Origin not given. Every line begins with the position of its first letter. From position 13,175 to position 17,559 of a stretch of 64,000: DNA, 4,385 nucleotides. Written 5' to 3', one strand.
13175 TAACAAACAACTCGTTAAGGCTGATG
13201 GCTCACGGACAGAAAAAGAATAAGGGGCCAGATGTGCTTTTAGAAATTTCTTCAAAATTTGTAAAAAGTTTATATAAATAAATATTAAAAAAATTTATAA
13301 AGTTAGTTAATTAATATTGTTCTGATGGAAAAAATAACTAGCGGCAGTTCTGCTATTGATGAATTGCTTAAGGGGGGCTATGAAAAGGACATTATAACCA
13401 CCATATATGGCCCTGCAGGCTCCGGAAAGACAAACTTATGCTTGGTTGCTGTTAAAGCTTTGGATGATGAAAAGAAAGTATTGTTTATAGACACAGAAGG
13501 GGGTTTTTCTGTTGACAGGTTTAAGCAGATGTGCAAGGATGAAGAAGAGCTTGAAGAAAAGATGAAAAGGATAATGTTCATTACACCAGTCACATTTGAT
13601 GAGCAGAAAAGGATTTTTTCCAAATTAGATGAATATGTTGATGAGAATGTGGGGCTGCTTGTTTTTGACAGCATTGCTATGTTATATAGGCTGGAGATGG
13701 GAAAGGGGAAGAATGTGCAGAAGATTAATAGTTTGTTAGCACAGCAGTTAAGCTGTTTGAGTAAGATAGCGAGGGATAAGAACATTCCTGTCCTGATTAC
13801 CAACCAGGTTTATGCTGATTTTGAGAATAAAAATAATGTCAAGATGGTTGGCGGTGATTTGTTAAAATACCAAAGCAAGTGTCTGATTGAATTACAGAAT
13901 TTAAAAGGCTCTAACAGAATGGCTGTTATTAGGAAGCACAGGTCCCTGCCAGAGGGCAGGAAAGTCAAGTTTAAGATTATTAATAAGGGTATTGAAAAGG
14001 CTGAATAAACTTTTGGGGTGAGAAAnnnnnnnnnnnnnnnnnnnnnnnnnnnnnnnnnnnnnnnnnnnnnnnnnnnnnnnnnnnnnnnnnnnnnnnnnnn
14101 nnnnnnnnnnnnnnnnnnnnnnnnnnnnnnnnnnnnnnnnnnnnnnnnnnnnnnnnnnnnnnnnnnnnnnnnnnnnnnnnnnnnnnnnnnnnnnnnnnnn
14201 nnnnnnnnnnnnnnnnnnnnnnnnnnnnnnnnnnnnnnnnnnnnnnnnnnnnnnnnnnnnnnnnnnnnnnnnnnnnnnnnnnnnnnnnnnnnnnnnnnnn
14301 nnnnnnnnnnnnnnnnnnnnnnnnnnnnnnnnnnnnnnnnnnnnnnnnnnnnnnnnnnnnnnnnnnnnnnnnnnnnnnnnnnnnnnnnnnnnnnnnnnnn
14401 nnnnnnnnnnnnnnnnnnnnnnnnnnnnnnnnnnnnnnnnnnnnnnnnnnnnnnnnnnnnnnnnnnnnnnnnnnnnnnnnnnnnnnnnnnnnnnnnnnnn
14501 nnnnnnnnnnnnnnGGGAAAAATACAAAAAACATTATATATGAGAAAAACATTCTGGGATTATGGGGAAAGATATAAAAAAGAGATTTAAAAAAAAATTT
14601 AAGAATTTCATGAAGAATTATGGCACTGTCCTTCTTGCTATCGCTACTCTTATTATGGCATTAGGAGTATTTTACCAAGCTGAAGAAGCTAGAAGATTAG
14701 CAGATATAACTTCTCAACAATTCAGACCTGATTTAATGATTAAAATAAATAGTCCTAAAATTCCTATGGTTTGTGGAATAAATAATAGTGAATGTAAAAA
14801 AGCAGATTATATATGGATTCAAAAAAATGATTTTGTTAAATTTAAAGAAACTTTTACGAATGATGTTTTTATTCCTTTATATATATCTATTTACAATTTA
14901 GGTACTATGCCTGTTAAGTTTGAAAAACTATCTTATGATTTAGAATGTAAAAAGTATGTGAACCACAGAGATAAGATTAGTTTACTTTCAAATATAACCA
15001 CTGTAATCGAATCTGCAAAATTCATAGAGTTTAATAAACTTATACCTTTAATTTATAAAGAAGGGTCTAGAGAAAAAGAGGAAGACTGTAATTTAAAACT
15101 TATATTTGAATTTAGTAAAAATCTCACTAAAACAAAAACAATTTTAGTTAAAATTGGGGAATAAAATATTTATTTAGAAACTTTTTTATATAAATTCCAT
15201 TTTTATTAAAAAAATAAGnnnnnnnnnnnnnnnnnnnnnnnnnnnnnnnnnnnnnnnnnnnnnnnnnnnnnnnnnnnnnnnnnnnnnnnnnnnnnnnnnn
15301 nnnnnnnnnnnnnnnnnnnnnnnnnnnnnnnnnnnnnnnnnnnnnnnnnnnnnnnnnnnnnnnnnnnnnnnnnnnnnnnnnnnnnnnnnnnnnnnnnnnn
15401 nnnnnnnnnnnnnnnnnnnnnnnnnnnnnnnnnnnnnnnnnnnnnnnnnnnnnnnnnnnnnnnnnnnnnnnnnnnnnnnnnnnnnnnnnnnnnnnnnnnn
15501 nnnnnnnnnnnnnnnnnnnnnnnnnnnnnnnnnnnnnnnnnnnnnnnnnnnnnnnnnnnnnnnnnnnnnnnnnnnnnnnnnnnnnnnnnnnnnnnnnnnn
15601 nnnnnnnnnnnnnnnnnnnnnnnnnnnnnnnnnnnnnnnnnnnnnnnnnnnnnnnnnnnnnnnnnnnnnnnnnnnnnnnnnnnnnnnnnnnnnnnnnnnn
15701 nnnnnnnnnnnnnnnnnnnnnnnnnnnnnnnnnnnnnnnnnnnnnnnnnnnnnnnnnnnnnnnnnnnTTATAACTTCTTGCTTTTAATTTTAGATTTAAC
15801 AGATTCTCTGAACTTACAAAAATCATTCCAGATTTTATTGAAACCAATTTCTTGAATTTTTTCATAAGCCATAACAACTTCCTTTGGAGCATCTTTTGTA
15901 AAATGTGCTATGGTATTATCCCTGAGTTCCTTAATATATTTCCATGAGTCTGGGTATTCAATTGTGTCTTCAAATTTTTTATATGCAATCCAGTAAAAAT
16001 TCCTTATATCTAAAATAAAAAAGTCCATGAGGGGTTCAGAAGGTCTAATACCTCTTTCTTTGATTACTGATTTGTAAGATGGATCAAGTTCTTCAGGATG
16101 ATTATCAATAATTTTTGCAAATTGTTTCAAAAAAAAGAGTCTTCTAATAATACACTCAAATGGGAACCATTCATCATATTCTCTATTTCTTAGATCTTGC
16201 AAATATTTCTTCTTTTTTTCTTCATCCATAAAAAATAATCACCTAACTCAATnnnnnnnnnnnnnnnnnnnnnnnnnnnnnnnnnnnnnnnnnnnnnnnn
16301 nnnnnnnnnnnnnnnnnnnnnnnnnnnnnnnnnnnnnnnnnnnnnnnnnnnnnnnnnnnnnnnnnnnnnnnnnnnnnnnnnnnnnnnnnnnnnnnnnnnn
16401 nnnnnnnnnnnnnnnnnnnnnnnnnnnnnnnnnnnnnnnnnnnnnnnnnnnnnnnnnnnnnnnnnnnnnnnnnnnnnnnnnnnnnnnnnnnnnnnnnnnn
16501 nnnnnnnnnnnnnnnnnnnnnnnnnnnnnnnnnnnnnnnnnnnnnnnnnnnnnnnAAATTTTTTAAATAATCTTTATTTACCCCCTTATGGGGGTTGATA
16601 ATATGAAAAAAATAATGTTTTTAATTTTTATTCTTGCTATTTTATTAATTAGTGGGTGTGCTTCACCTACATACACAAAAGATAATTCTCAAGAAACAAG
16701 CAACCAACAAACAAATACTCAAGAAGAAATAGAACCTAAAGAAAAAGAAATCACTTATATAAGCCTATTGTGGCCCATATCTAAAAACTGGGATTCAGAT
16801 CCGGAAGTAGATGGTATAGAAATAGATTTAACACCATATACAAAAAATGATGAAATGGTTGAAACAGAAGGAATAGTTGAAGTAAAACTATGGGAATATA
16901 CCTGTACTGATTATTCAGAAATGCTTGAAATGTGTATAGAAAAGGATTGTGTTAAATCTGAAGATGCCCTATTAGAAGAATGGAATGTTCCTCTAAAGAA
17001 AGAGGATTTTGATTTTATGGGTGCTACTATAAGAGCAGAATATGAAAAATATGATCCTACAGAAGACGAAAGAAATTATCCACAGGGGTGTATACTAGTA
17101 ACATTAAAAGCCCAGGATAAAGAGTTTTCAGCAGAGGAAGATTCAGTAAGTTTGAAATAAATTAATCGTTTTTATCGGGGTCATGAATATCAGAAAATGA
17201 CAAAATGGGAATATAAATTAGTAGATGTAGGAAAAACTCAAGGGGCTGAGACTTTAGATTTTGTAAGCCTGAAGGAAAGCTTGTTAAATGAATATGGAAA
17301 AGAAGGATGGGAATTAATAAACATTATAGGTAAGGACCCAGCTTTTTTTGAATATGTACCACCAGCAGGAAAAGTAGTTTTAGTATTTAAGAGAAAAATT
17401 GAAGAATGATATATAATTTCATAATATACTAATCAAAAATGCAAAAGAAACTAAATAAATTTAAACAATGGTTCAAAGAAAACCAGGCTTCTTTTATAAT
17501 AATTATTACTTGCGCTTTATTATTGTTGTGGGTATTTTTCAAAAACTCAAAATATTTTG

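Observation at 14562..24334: Accessory-like stretch of about 10 kb dense in small hypotheticals, secreted and membrane proteins, and toxin-antitoxin-like modules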

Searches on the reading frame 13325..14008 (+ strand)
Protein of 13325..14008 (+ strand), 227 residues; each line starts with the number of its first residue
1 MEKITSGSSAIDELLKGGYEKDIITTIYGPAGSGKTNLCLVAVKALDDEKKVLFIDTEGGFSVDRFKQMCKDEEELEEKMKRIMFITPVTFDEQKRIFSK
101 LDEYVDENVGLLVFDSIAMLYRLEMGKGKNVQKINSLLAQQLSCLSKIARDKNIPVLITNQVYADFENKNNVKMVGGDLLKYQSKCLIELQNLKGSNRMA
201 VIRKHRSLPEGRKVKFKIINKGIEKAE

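Call 9: find_related_loci(query=window:13325-14008:+, collection=genome_contigs, flank=10000)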
Query window:13325-14008:+ (227 aa) in genome_contigs; peptide patterns used: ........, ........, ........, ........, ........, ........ (x = any residue, [..] = any of these).
180 stretches matched a pattern; 5 encode a relative of the query (tblastn E <= 1e-3); 5 distinct loci.
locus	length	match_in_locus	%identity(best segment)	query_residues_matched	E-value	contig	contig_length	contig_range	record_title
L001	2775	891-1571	89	1-227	1e-133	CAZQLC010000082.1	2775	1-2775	MAG TPA_asm: uncultured Methanosarcinales archaeon isolate SRP214966_co4_491 genome assembly, contig: NODE_71165_length_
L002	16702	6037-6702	59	1-227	1e-83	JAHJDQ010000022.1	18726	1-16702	MAG: Nanoarchaeota archaeon isolate Modern_marine.mb.67 Modern_marine.mb.67_k141_221702, whole genome shotgun sequence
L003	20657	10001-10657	56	3-223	2e-82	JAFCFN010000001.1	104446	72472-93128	Candidatus Woesearchaeota archaeon isolate Meg22_1618_Bin_104 Meg22_1618_Bin_104_scaffold_103, whole genome shotgun sequ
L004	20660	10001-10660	49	1-223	8e-63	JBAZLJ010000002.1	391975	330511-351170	MAG: Candidatus Woesearchaeota archaeon isolate SO_2017_LW4_166 scaffold_65_c1_LW137-91_2017, whole genome shotgun seque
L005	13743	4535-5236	27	4-224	3e-8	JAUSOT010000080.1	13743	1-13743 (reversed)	MAG: Candidatus Cloacimonadales bacterium isolate E21_maxbin.083 E21_k141_61195, whole genome shotgun sequence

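Call 41: find_homologous_proteins(query=window:13325-14008:+, max_evalue=1e-60)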
Query window:13325-14008:+ (227 aa): 2376 proteins with E <= 1e-60 among 5511 candidates; the best 120 are listed.
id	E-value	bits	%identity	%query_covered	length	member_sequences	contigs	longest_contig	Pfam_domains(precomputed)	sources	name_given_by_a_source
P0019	1.7e-141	487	100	100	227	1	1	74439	PF06745.20,PF13479.13,PF03796.22,PF08423.18,PF00154.28,PF01637.25,PF13481.13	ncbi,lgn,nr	ncbi:DNA repair and recombination protein RadB [Candidatus Woesearchaeota archaeon]|nr:DNA repair an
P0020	1.0e-126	438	89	100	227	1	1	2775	PF06745.20,PF13479.13,PF03796.22,PF08423.18,PF00154.28,PF01637.25,PF13481.13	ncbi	-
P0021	1.0e-110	386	97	83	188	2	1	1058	PF08423.18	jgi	jgi:DNA repair protein RadB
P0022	8.1e-84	298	61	98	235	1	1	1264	PF06745.20,PF13479.13,PF03796.22,PF08423.18,PF00154.28,PF01637.25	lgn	-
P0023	2.6e-83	297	60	100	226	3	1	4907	PF06745.20,PF13479.13,PF03796.22,PF08423.18,PF00154.28,PF01637.25,PF13481.13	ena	-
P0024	2.8e-83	297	62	97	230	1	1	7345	PF06745.20,PF08423.18,PF00154.28,PF01637.25,PF13481.13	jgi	jgi:DNA repair protein RadB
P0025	4.6e-83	296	60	99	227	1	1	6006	PF06745.20,PF05707.19,PF08423.18,PF00154.28,PF01637.25,PF13481.13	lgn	-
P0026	5.3e-83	296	61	99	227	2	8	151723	PF06745.20,PF13479.13,PF03796.22,PF08423.18,PF00154.28,PF13481.13,PF20720.4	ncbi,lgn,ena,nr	ncbi:DNA repair and recombination protein RadB [archaeon]|nr:DNA repair and recombination protein Ra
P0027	6.1e-83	295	62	99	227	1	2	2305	PF06745.20,PF13479.13,PF03796.22,PF08423.18,PF00154.28,PF13481.13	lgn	-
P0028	1.1e-82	295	62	100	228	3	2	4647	PF06745.20,PF13479.13,PF08423.18,PF00154.28,PF13481.13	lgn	-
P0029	1.1e-82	295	60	99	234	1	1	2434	PF06745.20,PF05707.19,PF08423.18,PF00154.28,PF01637.25,PF13481.13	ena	-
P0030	1.8e-82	294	60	99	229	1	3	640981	PF06745.20,PF08423.18,PF00154.28,PF01637.25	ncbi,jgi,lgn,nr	ncbi:DNA repair and recombination protein RadB [Candidatus Woesearchaeota archaeon]|nr:DNA repair an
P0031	2.4e-82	293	60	97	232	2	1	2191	PF06745.20,PF13479.13,PF03796.22,PF08423.18,PF00154.28,PF01637.25,PF13481.13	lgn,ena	-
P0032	2.8e-82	293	61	98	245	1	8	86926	PF06745.20,PF03796.22,PF08423.18,PF00154.28,PF01637.25,PF13481.13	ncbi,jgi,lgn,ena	-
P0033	3.0e-82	293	62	99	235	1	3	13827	PF06745.20,PF03796.22,PF05707.19,PF08423.18,PF00154.28,PF01637.25,PF13481.13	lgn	-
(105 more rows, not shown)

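Call 43: find_encoding_contigs(protein=P0026, flank=10000, max_places=2)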
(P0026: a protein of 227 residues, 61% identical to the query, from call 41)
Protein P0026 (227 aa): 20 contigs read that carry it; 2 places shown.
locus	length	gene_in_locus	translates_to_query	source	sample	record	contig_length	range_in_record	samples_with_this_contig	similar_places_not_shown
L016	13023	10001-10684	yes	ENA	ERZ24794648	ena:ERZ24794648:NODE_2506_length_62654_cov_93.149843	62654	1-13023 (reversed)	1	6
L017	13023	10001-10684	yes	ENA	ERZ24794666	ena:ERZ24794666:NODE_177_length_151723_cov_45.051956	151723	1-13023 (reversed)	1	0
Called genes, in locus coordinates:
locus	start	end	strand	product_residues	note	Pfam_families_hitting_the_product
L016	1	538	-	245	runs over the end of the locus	PF00705:PCNA_N, PF04139:Rad9 (weak), PF02747:PCNA_C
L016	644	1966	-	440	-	PF00753:Lactamase_B, PF12706:Lactamase_B_2, PF22505:RNase_J_b_CASP, PF07521:RMMBL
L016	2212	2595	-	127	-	-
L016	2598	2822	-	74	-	-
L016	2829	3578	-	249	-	-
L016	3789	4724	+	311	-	-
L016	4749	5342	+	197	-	PF27325:MJ0538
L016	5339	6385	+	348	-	PF04079:SMC_ScpB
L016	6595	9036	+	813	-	PF00521:DNA_topoisoIV, PF03989:DNA_gyraseA_C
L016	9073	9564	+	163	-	PF07690:MFS_1 (weak)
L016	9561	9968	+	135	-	-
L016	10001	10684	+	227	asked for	PF00154:RecA_N, PF03796:DnaB_C (faint), PF06745:ATPase (weak), PF08423:Rad51, PF13481:AAA_25 (weak), PF13479:AAA_24 (weak), PF20720:nSTAND3 (faint)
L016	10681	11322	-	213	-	PF00318:Ribosomal_S2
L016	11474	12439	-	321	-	PF14520:HHH_5, PF00154:RecA_N, PF06745:ATPase (weak), PF08423:Rad51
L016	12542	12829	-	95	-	-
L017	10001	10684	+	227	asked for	PF00154:RecA_N, PF03796:DnaB_C (faint), PF06745:ATPase (weak), PF08423:Rad51, PF13481:AAA_25 (weak), PF13479:AAA_24 (weak), PF20720:nSTAND3 (faint)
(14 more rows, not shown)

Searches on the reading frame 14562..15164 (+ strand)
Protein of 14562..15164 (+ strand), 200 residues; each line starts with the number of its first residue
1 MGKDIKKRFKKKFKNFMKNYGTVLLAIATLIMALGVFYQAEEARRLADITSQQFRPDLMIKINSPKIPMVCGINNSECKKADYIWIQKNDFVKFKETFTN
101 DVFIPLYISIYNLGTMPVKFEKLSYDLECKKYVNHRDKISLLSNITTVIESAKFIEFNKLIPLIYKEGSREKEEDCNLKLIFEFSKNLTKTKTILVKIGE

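Call 3: search_protein_families(library=pfam, max_evalue=0.1, proteins=[window:14562-15164:+])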
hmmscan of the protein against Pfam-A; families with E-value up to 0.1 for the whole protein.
window:14562-15164:+ (200 aa): 3 families
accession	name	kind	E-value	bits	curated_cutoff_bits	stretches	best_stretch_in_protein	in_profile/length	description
PF04839.18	PSRP-3_Ycf65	-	0.0048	17.5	25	1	121-150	14-43/48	Plastid and cyanobacterial ribosomal protein (PSRP-3 / Ycf65)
PF02019.24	WIF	-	0.093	12.9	25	0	76-147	39-114/131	WIF domain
PF06916.18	FAM210A-B_dom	-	0.1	13.6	26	0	11-41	1-33/88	FAM210A/B-like domain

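Call 5: search_protein_families(library=padloc, max_evalue=0.01, proteins=[window:14562-15164:+])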
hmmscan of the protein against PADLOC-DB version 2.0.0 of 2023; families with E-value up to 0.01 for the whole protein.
window:14562-15164:+ (200 aa): 0 families

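Call 87: search_protein_families(library=ncbifam, max_evalue=0.01, proteins=[window:14562-15164:+])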
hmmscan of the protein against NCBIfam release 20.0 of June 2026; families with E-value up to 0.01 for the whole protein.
window:14562-15164:+ (200 aa): 0 families

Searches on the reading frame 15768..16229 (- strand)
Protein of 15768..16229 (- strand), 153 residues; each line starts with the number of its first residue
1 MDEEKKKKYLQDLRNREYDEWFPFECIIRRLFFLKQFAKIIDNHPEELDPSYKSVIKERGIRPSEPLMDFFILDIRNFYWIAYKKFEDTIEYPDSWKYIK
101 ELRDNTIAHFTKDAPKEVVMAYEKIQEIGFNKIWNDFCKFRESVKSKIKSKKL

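Call 3: search_protein_families(library=pfam, max_evalue=0.1, proteins=[window:15768-16229:-])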
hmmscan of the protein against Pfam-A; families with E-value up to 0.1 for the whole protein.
window:15768-16229:- (153 aa): 1 family
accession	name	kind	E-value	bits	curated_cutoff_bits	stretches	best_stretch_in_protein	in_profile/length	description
PF18734.6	HEPN_AbiU2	-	0.087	12.7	26.8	0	92-119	117-143/193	AbiU2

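Call 5: search_protein_families(library=padloc, max_evalue=0.01, proteins=[window:15768-16229:-])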
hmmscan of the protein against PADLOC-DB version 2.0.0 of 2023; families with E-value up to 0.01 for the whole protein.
window:15768-16229:- (153 aa): 0 families

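Call 14: search_protein_families(library=phrogs, max_evalue=0.01, proteins=[window:15768-16229:-])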
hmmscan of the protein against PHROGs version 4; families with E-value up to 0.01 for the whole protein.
window:15768-16229:- (153 aa): 0 families

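Call 15: search_protein_families(library=ncbifam, max_evalue=0.01, proteins=[window:15768-16229:-])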
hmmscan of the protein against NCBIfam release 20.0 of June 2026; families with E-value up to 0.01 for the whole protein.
window:15768-16229:- (153 aa): 0 families

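Call 32: find_homologous_proteins(query=window:15768-16229:-, max_evalue=0.001)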
Query window:15768-16229:- (153 aa): 3 proteins with E <= 0.001 among 9 candidates.
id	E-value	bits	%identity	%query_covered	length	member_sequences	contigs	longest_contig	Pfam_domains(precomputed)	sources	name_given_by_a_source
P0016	3.1e-97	341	100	100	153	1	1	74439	-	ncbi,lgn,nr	ncbi:hypothetical protein JW949_03605 [Candidatus Woesearchaeota archaeon]|nr:hypothetical protein [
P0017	9.3e-66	239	69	99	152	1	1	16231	-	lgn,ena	-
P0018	6.1e-65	236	70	98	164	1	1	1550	-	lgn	-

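Call 34: find_encoding_contigs(protein=P0017, flank=10000, max_places=3)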
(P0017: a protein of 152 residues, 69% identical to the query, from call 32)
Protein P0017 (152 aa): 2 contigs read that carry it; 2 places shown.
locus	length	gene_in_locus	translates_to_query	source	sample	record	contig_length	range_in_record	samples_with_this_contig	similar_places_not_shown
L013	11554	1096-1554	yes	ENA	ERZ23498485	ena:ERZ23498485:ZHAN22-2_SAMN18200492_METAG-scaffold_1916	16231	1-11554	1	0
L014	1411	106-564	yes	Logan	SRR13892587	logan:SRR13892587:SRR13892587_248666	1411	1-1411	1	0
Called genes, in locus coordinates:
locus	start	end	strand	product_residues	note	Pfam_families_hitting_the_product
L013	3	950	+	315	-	?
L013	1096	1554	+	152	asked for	-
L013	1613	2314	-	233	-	-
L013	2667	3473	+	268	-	PF20247:DUF6602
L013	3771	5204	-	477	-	-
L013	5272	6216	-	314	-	PF12840:HTH_20, PF05124:S_layer_C (faint)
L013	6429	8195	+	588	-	PF13522:GATase_6, PF13537:GATase_7, PF01380:SIS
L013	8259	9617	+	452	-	PF02878:PGM_PMM_I, PF02879:PGM_PMM_II, PF02880:PGM_PMM_III, PF00408:PGM_PMM_IV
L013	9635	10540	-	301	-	PF01022:HTH_5, PF12840:HTH_20, PF05124:S_layer_C (faint)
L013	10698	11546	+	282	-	PF00892:EamA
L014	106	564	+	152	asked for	-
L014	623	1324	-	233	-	-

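Call 35: find_encoding_contigs(protein=P0018, flank=10000, max_places=3)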
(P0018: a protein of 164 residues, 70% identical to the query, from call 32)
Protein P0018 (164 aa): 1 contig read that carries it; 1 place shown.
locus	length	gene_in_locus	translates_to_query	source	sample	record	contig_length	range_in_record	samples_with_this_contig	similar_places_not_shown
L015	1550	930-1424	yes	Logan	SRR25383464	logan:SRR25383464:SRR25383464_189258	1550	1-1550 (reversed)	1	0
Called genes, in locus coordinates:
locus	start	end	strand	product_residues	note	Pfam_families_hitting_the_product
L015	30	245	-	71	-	-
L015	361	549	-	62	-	-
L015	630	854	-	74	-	-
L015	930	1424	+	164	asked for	-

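Call 58: predict_structure(alignment_id=A2)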
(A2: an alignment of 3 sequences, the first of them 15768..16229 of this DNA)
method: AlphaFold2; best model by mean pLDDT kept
length: 153 residues; sequences in the alignment: 3
mean_pLDDT: 82.2   pTM: 0.70
mean pLDDT of the five models: 82.2, 80.0, 52.1, 51.3, 50.0
residues with pLDDT >= 90: 9; 70-90: 128; 50-70: 12; < 50: 4
segments of 3 or more residues with pLDDT < 50: 107-110
pLDDT, mean of each block of 10 residues (from residue 1): 87 77 85 88 89 85 81 86 87 83 62 72 82 88 88 60
secondary structure, 60 per line:
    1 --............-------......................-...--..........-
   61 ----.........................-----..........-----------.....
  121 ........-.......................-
elements in order: H3-14 H22-43 H50-59 H65-89 H95-104 H116-128 H130-152

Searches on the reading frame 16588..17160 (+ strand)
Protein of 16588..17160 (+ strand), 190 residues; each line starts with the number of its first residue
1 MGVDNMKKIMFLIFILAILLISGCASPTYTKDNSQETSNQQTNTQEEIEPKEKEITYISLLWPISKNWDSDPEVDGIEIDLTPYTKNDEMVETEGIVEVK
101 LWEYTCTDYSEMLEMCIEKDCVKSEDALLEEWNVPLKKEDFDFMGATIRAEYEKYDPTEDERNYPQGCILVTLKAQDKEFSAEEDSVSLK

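Call 3: search_protein_families(library=pfam, max_evalue=0.1, proteins=[window:16588-17160:+])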
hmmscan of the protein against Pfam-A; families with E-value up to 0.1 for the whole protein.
window:16588-17160:+ (190 aa): 2 families
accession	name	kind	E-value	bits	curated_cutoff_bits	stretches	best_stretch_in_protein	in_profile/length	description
PF20101.4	DUF6491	-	0.013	16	27.5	1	8-59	2-49/138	Family of unknown function (DUF6491)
PF09716.15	ETRAMP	-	0.082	13.4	29.1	0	8-60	2-58/81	Malarial early transcribed membrane protein (ETRAMP)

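Call 5: search_protein_families(library=padloc, max_evalue=0.01, proteins=[window:16588-17160:+])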
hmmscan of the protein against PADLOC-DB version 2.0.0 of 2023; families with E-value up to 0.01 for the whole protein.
window:16588-17160:+ (190 aa): 0 families

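Call 87: search_protein_families(library=ncbifam, max_evalue=0.01, proteins=[window:16588-17160:+])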
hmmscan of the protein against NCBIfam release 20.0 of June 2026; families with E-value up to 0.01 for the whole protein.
window:16588-17160:+ (190 aa): 4 families
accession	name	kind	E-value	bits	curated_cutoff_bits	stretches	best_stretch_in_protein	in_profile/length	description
NF058647.1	lipo_LytA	equivalog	0.00017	21.8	110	1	6-58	1-49/107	acidic lipoprotein LytA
NF041193.1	lipo_SP0191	subfamily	0.00046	20.3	75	1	6-54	1-49/190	SP0191 family lipoprotein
NF041428.1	TrsH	subfamily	0.00071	19.7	150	1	6-53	1-47/149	TrsH/TraH family protein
TIGR04313.1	aro_clust_Mycop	subfamily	0.0025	17.5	40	1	6-55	4-53/296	aromatic motif membrane protein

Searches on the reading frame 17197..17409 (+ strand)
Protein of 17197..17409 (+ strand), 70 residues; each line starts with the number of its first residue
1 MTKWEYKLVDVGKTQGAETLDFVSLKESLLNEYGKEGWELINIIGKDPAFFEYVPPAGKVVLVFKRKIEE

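Call 3: search_protein_families(library=pfam, max_evalue=0.1, proteins=[window:17197-17409:+])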
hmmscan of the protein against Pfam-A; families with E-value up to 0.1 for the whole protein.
window:17197-17409:+ (70 aa): 1 family
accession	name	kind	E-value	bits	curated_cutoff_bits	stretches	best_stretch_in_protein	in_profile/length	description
PF13783.11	DUF4177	-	1.3e-09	38.5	25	1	4-67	1-65/65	Domain of unknown function (DUF4177)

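Call 5: search_protein_families(library=padloc, max_evalue=0.01, proteins=[window:17197-17409:+])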
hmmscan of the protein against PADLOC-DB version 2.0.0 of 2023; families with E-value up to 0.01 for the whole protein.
window:17197-17409:+ (70 aa): 0 families

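Call 87: search_protein_families(library=ncbifam, max_evalue=0.01, proteins=[window:17197-17409:+])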
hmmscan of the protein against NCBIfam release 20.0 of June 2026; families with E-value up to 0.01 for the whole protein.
window:17197-17409:+ (70 aa): 1 family
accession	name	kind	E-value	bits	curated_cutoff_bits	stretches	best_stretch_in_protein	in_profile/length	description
NF053529.1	Sp36_fam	equivalog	4.5e-08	32.9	50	1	4-67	1-50/50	Sp36 family protein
